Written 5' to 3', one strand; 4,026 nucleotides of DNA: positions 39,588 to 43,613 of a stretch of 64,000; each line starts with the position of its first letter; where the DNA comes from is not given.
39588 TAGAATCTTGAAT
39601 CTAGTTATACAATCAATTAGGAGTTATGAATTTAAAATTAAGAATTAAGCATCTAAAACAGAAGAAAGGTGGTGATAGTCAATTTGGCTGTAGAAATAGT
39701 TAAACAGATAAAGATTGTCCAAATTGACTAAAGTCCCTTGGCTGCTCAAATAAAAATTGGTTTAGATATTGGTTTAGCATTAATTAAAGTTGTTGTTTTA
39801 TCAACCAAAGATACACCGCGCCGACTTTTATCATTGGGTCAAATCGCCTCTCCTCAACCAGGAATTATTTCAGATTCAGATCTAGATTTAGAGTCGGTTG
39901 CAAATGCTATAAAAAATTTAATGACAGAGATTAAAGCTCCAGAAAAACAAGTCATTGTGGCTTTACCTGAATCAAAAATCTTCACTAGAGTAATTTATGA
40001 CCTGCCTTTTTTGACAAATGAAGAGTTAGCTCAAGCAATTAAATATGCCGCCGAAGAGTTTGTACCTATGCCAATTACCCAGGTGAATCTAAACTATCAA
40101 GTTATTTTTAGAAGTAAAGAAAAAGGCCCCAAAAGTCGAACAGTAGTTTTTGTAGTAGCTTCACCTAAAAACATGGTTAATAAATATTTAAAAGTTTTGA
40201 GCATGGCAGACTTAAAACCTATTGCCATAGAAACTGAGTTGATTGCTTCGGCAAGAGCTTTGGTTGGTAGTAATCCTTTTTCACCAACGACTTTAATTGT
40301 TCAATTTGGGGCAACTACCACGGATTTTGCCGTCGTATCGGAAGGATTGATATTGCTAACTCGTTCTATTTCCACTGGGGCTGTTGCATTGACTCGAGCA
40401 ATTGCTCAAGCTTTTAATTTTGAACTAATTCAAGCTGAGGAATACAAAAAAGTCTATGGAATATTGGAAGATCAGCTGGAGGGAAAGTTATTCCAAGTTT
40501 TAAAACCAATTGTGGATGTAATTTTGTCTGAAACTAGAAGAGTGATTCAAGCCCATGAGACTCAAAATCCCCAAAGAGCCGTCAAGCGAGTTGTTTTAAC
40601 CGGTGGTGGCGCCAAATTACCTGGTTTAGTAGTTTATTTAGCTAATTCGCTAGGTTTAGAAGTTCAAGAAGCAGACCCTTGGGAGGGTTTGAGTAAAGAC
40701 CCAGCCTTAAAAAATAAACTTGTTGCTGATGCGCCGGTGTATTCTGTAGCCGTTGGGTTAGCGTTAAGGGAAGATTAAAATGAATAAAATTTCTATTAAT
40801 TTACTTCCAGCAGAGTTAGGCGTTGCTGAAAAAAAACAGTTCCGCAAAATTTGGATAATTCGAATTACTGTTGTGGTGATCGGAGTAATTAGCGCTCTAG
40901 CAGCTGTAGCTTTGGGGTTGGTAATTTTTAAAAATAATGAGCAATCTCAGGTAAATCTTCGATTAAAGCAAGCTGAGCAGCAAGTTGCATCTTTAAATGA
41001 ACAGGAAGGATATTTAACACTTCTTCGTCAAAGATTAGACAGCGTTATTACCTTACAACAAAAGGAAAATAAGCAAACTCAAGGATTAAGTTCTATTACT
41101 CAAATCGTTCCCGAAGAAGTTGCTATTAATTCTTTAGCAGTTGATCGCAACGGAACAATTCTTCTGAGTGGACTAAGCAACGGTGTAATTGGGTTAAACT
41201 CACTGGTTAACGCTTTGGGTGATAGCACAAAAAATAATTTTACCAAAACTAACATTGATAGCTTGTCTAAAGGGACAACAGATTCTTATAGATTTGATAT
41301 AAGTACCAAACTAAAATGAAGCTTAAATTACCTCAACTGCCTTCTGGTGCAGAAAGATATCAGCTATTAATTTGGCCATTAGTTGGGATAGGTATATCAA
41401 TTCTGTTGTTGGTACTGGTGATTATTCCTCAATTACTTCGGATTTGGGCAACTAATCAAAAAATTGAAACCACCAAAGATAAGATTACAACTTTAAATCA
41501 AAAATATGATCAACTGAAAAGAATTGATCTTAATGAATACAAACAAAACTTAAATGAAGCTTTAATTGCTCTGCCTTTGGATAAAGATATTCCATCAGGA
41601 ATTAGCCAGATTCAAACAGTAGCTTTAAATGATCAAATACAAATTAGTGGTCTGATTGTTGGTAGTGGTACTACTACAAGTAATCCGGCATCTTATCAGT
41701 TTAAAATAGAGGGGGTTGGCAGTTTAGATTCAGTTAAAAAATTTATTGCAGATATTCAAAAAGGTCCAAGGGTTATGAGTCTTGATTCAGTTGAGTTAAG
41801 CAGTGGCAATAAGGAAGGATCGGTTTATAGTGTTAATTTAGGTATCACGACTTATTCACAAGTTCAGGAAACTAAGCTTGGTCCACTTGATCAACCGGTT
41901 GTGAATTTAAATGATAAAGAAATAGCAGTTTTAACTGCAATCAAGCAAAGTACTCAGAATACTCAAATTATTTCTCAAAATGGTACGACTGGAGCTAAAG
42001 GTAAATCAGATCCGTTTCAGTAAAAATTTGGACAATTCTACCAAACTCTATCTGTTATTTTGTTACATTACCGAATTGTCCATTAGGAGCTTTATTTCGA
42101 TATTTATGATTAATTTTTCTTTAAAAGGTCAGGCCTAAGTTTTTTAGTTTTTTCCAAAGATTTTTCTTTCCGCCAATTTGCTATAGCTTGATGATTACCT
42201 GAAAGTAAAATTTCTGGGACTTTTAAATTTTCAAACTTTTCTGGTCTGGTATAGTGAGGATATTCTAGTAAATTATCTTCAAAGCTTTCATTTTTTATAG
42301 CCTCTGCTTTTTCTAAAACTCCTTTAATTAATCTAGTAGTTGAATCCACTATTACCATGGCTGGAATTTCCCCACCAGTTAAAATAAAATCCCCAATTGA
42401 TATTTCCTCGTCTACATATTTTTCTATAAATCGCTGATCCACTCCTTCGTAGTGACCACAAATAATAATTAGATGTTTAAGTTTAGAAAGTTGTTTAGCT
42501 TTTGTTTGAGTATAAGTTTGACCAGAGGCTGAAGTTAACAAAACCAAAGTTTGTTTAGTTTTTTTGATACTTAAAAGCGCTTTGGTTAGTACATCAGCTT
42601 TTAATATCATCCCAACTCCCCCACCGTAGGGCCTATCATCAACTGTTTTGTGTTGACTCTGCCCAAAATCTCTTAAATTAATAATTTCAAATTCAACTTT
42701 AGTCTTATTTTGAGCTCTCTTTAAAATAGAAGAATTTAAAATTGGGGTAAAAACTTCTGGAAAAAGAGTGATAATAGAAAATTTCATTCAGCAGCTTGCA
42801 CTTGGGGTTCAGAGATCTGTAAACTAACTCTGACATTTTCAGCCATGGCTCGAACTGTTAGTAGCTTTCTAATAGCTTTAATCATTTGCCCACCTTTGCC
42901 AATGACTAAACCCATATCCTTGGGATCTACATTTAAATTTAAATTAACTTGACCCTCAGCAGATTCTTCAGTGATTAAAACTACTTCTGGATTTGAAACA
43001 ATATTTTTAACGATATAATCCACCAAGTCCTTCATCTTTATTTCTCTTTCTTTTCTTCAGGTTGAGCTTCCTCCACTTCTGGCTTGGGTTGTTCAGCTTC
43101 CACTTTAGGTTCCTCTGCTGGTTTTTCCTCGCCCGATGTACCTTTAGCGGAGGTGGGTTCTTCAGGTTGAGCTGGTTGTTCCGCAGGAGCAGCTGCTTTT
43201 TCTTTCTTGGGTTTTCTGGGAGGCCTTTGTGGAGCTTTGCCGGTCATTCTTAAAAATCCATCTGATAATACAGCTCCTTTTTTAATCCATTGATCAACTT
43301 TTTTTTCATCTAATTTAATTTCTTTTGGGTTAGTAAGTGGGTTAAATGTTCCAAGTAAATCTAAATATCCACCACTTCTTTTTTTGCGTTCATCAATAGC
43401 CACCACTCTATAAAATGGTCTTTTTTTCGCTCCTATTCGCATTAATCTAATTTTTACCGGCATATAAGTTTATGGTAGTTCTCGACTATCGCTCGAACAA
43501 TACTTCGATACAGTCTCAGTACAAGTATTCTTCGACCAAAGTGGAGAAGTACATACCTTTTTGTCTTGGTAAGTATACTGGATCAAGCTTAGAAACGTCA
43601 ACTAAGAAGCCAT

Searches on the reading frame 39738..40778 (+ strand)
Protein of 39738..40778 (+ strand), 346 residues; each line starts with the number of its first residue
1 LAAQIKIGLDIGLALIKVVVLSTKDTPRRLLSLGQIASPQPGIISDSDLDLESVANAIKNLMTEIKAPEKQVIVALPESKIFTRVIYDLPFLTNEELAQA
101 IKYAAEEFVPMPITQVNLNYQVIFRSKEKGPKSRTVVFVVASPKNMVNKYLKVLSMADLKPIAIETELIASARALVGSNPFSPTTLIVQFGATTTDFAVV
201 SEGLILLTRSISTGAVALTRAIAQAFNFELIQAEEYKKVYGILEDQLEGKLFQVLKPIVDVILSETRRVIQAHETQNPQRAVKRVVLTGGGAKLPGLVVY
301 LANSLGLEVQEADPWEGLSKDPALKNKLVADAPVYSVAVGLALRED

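Call 72: search_protein_families(library=pfam, proteins=[window:39738-40778:+], max_evalue=0.001)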
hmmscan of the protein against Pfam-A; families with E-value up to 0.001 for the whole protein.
window:39738-40778:+ (346 aa): 4 families
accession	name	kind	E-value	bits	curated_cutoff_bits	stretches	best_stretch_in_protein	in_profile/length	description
PF11104.14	PilM_2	-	9.2e-51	173.2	27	1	8-345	1-339/340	Type IV pilus assembly protein PilM;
PF14450.12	FtsA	-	9.1e-12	45.9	31.8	1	187-340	2-127/127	Cell division protein FtsA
PF06723.19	MreB_Mbl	-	8.7e-09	35.1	27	0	251-313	242-305/327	MreB/Mbl protein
PF25216.1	Volactin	-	0.00041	20.4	35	1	160-304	141-290/321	Volactin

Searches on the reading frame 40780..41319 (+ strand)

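Call 72: search_protein_families(library=pfam, proteins=[window:40780-41319:+], max_evalue=0.001)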
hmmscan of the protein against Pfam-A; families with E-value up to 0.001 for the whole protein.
window:40780-41319:+ (179 aa): 1 family
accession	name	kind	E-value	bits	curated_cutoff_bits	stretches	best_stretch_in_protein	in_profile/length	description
PF05137.18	PilN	-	6.8e-06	26.5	22.8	1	103-178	3-78/78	Fimbrial assembly protein (PilN)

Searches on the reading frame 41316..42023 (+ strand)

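Call 73: search_protein_families(library=pfam, proteins=[window:41316-42023:+], max_evalue=0.001)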
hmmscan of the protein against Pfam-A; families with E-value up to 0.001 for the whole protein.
window:41316-42023:+ (235 aa): 1 family
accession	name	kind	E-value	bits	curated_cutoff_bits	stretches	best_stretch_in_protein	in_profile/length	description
PF04350.18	PilO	-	3e-12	47.3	22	1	47-181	5-142/145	Pilus assembly protein, PilO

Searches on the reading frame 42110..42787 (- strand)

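Call 73: search_protein_families(library=pfam, proteins=[window:42110-42787:-], max_evalue=0.001)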
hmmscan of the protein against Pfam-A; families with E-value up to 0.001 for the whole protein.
window:42110-42787:- (225 aa): 1 family
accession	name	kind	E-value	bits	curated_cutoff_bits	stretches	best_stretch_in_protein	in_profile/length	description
PF01746.26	tRNA_m1G_MT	-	2.5e-65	220.3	27.3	1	23-219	2-195/195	tRNA (Guanine-1)-methyltransferase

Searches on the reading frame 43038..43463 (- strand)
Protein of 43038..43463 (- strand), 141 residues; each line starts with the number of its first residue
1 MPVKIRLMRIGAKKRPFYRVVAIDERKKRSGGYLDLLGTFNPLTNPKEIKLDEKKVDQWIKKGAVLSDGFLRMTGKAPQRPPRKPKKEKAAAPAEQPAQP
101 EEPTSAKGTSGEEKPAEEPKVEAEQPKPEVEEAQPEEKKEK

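Call 73: search_protein_families(library=pfam, proteins=[window:43038-43463:-], max_evalue=0.001)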
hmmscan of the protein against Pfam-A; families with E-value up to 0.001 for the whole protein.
window:43038-43463:- (141 aa): 1 family
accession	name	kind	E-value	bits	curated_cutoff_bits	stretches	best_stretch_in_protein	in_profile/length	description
PF00886.24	Ribosomal_S16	-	1.3e-20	73.5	27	1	9-67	1-62/62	Ribosomal protein S16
